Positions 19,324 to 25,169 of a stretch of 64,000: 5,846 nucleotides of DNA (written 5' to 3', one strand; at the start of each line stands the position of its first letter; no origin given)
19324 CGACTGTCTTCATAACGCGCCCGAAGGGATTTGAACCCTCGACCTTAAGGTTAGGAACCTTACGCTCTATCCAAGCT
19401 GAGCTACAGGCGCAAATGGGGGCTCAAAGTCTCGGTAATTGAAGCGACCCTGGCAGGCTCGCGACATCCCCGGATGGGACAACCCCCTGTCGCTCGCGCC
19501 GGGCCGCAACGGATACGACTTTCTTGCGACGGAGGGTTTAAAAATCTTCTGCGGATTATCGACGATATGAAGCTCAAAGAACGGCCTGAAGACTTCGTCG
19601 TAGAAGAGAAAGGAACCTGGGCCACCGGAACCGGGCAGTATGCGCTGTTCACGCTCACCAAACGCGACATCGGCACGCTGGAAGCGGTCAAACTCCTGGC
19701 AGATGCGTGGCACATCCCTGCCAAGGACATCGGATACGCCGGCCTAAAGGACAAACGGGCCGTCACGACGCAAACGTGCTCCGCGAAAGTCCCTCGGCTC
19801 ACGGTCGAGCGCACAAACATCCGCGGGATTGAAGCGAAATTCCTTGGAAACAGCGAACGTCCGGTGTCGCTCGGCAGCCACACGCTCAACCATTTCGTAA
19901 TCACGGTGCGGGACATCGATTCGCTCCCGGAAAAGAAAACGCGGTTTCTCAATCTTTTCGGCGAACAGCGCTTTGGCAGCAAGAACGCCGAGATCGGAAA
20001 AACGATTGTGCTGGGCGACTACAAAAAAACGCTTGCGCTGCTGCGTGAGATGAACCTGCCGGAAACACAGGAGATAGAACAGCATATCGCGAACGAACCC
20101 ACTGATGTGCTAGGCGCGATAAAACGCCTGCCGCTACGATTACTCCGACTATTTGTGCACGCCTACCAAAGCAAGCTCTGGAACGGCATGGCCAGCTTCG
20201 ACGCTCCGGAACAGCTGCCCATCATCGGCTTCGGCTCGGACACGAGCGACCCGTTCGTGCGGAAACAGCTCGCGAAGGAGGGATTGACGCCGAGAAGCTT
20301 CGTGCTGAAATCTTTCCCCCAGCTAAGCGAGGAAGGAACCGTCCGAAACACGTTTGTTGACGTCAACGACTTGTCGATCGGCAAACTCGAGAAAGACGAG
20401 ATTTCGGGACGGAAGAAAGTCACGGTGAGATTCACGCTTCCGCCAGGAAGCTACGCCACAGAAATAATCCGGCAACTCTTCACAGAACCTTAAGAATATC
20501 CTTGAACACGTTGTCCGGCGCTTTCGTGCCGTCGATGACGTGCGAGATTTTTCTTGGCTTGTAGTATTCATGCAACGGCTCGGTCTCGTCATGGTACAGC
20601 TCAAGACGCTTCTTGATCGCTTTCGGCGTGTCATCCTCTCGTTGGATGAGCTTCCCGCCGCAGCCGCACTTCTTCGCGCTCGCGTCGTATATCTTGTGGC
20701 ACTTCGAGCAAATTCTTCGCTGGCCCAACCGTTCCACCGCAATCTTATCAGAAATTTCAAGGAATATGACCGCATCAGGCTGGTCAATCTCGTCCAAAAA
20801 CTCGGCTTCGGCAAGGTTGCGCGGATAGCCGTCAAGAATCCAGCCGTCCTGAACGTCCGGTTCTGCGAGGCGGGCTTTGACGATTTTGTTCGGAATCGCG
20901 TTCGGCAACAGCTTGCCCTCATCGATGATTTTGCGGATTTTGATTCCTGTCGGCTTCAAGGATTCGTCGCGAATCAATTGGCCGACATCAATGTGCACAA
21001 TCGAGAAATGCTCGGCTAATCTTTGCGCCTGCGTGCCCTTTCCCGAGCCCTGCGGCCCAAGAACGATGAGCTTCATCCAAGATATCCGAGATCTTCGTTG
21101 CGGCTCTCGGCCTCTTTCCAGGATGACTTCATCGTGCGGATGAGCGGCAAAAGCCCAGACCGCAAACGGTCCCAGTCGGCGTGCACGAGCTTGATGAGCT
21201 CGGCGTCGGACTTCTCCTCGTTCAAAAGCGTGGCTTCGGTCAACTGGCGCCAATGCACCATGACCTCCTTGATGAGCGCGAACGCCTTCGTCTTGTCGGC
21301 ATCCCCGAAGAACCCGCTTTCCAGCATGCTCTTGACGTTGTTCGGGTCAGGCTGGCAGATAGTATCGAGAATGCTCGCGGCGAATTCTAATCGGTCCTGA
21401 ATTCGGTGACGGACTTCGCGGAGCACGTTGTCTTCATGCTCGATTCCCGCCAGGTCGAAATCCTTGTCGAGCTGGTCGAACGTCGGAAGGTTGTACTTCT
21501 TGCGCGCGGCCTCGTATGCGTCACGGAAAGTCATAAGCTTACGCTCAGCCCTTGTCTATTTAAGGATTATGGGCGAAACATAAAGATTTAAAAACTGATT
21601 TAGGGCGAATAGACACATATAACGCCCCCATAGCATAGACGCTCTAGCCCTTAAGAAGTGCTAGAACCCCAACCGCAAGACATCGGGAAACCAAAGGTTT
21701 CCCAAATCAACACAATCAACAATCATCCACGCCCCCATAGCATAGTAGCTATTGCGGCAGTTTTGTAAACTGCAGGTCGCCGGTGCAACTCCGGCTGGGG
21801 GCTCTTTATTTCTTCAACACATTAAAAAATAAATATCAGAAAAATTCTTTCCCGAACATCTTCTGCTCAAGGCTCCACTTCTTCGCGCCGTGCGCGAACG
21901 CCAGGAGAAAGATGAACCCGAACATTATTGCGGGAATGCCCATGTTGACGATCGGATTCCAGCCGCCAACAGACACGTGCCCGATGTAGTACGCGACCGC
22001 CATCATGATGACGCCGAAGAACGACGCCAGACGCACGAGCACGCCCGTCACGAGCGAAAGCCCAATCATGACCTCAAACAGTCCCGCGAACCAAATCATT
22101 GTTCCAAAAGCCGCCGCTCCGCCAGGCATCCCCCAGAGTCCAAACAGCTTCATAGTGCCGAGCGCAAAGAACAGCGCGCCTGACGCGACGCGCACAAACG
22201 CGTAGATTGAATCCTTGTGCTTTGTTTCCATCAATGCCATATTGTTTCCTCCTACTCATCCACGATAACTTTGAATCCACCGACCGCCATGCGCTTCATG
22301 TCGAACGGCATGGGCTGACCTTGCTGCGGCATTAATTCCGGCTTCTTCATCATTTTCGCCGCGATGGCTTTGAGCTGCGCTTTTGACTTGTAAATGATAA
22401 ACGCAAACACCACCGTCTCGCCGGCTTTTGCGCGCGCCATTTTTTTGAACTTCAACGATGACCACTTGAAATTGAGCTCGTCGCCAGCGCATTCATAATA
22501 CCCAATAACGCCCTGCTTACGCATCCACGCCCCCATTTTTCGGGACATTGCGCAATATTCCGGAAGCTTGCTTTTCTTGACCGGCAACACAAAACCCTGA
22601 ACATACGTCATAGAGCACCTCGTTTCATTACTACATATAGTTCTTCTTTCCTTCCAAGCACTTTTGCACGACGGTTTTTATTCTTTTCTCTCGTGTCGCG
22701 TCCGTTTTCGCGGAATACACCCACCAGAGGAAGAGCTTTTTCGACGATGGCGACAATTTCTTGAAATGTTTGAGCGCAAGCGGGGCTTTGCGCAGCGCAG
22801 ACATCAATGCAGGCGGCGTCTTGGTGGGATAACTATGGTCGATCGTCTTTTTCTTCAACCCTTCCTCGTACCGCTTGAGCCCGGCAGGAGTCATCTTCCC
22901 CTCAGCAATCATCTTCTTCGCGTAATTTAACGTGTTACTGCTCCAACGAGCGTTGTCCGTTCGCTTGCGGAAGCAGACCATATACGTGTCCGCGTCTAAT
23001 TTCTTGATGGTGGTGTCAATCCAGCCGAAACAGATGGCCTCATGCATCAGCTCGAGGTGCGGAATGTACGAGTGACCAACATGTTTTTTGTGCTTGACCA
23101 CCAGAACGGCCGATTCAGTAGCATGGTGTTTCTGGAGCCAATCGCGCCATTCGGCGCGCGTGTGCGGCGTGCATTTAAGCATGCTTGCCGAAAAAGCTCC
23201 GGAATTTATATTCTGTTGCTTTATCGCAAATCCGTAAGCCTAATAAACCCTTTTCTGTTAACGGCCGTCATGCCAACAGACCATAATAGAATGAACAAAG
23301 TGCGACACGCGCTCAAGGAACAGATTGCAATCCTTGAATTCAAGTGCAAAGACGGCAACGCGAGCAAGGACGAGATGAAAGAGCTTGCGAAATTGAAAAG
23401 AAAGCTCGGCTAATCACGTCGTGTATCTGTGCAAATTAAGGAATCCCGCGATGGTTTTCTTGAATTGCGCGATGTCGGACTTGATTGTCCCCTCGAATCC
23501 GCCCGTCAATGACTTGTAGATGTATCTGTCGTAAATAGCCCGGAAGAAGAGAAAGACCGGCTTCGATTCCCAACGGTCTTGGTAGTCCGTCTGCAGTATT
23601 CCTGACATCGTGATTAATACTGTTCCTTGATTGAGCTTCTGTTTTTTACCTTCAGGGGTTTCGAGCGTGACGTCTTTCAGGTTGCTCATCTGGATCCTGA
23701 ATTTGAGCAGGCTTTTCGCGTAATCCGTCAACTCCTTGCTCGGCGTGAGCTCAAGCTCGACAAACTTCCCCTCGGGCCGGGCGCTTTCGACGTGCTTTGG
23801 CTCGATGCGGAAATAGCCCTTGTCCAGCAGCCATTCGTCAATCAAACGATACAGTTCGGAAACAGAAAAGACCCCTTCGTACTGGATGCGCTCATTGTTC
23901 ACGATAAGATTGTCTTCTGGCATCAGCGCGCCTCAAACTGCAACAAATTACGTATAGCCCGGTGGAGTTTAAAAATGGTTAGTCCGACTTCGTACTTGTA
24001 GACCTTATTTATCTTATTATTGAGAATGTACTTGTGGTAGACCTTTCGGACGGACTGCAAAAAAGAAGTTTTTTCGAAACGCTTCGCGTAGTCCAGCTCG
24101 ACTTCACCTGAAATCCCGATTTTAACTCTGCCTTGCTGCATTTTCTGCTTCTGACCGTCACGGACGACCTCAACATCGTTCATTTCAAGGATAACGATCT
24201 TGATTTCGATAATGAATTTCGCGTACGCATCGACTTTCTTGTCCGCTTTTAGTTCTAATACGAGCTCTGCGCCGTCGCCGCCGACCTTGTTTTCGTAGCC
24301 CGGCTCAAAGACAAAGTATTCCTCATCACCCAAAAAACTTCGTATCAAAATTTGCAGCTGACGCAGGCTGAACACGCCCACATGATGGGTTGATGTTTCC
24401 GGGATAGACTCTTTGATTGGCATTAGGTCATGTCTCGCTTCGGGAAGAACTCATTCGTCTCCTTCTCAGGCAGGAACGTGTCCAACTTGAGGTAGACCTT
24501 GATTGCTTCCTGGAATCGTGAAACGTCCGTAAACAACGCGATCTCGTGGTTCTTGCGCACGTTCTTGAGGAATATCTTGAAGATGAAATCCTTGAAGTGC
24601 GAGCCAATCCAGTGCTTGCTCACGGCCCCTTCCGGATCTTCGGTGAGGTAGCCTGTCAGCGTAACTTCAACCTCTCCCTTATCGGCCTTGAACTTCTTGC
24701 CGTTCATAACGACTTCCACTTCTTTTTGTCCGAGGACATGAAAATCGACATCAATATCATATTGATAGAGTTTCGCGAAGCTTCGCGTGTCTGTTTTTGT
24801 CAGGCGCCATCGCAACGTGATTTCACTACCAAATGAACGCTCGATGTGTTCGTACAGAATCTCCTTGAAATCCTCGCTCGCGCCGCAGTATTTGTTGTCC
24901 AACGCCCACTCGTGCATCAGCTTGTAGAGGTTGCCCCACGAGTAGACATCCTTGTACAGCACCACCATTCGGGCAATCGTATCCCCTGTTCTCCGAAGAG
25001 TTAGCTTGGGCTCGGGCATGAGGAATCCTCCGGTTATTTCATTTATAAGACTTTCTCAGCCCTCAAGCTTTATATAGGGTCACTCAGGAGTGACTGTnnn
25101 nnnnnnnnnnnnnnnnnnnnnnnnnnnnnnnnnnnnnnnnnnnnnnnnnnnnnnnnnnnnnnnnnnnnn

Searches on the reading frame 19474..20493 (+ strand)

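Call 25: search_protein_families(library=pfam, proteins=[window:19474-20493:+], max_evalue=0.001)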
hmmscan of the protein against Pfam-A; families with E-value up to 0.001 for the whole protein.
window:19474-20493:+ (339 aa): 1 family
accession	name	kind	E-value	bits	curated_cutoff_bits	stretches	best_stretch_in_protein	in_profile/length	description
PF01142.23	TruD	-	6.2e-62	210.2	27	3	32-190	16-196/412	tRNA pseudouridine synthase D (TruD)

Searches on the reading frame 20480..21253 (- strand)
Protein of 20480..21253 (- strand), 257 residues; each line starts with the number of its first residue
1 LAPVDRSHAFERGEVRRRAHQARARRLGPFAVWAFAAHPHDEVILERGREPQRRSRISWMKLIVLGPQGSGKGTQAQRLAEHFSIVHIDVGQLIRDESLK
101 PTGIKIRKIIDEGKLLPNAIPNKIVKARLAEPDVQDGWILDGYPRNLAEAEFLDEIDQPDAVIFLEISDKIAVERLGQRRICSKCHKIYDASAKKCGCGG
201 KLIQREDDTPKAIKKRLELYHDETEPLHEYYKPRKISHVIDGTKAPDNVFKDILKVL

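Call 25: search_protein_families(library=pfam, proteins=[window:20480-21253:-], max_evalue=0.001)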
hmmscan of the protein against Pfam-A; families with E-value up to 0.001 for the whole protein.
window:20480-21253:- (257 aa): 4 families
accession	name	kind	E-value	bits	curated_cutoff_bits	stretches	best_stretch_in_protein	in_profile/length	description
PF00406.28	ADK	-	7.9e-38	130.4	26.8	1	64-234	1-149/151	Adenylate kinase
PF13207.12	AAA_17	-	1.4e-22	80.9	27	1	65-179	1-122/136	AAA domain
PF02223.23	Thymidylate_kin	-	2.2e-07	31.2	27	0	66-128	3-65/185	Thymidylate kinase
PF13238.12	AAA_18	-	8.1e-06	26.8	29.4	1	63-180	2-112/128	AAA domain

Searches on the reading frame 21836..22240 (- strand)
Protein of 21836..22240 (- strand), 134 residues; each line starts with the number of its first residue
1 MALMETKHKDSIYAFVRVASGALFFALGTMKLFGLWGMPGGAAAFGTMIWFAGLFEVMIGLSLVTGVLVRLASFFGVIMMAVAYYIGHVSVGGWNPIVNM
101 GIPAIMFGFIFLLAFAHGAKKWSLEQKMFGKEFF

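Call 25: search_protein_families(library=pfam, proteins=[window:21836-22240:-], max_evalue=0.001)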
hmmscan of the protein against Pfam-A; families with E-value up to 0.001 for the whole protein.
window:21836-22240:- (134 aa): 1 family
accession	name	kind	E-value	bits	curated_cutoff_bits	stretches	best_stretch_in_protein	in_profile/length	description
PF07681.17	DoxX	-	2.1e-08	35.1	23.6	1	15-88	4-84/85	DoxX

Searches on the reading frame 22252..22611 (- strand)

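Call 26: search_protein_families(library=pfam, proteins=[window:22252-22611:-], max_evalue=0.001)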
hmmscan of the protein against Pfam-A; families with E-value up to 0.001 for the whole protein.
window:22252-22611:- (119 aa): 1 family
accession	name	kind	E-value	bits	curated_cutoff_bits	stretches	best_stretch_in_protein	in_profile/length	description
PF07237.17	DUF1428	-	1.3e-25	90.1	27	1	2-105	1-102/102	Protein of unknown function (DUF1428)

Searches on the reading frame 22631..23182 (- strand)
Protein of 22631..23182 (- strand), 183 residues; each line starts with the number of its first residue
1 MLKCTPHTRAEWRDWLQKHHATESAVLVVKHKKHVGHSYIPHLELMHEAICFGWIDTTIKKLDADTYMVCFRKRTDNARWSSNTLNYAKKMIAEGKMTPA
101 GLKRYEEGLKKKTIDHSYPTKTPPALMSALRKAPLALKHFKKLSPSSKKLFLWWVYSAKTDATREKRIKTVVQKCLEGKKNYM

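Call 8: search_protein_families(library=pfam, proteins=[window:22631-23182:-], max_evalue=0.01)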
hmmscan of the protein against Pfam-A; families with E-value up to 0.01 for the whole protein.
window:22631-23182:- (183 aa): 1 family
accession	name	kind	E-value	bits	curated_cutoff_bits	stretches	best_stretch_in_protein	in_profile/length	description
PF13376.11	OmdA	-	1.3e-17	64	25.6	1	123-178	5-60/60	Bacteriocin-protection, YdeI or OmpD-Associated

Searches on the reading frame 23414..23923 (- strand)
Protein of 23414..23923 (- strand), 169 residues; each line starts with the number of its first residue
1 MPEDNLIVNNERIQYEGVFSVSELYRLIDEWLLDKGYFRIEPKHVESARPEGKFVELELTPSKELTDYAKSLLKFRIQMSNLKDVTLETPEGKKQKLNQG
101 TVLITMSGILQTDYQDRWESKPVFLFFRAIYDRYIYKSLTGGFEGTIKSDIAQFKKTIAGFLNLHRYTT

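Call 8: search_protein_families(library=pfam, proteins=[window:23414-23923:-], max_evalue=0.01)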
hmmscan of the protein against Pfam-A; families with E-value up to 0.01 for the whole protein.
window:23414-23923:- (169 aa): 1 family
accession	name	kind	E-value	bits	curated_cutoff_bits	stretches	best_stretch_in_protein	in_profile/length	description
PF13887.11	MYRF_ICA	-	0.0094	15.6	24.1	0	6-28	1-23/36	Myelin regulatory factor ICA domain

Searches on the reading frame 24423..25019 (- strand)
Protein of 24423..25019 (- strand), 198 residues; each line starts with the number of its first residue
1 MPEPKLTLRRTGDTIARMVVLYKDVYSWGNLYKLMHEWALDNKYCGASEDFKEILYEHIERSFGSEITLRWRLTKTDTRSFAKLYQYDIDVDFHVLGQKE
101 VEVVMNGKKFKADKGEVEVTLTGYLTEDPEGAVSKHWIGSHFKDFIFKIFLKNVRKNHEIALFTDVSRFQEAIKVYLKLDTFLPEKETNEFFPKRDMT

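Call 8: search_protein_families(library=pfam, proteins=[window:24423-25019:-], max_evalue=0.01)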
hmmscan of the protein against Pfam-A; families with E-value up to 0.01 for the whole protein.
window:24423-25019:- (198 aa): 0 families
